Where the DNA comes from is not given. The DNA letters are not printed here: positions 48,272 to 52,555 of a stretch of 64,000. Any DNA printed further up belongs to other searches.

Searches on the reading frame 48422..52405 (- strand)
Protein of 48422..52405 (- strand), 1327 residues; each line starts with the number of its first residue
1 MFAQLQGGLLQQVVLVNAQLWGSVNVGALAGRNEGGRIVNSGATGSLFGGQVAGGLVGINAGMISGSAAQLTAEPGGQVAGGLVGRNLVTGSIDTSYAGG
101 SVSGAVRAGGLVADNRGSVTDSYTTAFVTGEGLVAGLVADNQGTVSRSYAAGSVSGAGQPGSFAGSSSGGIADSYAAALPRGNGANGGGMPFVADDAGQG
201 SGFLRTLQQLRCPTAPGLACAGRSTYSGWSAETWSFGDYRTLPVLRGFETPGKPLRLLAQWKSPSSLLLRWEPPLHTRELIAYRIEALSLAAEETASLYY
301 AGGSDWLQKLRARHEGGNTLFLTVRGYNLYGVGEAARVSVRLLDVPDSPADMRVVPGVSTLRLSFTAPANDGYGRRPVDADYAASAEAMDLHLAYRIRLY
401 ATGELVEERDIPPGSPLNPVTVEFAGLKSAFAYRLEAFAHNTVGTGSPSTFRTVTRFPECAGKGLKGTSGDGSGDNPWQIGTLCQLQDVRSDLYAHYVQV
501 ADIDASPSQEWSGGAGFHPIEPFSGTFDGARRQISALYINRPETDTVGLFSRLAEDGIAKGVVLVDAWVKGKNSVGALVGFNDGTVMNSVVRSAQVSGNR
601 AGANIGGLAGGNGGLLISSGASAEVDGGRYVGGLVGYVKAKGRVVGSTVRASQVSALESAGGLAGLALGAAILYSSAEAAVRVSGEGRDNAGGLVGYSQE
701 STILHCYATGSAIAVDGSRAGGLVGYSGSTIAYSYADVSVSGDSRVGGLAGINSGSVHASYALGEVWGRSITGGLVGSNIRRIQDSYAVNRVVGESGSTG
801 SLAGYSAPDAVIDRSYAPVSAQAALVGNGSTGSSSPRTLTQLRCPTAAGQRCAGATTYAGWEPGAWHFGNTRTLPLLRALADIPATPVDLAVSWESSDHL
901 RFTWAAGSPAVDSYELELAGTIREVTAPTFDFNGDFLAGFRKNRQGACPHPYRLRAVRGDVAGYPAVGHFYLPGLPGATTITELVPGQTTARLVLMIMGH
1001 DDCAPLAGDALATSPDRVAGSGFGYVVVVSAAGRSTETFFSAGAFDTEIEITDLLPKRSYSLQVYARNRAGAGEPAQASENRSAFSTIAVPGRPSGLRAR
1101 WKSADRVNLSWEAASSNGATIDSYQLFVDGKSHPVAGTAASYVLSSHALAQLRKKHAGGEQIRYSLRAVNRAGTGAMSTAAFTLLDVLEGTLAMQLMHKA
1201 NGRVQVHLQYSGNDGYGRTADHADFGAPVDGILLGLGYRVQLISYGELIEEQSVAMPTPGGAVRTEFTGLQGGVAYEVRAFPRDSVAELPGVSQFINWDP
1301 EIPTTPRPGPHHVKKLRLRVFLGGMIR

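Call 55: search_protein_families(library=pfam, proteins=[window:48422-52405:-], max_evalue=0.001)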
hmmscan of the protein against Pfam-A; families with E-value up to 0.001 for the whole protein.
window:48422-52405:- (1327 aa): 3 families
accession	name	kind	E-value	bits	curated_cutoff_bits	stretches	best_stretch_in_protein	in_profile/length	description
PF00041.27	fn3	-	9.6e-19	67.8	25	1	1025-1080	32-82/84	Fibronectin type III domain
PF07581.17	Glug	-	8.1e-18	64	20.5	0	690-711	4-26/28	The GLUG motif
PF25059.1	FN3_DSCAM-DSCAML_C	-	6.6e-05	23.6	39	0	1041-1074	39-72/89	DSCAM/DSCAML C-terminal Fn3-like domain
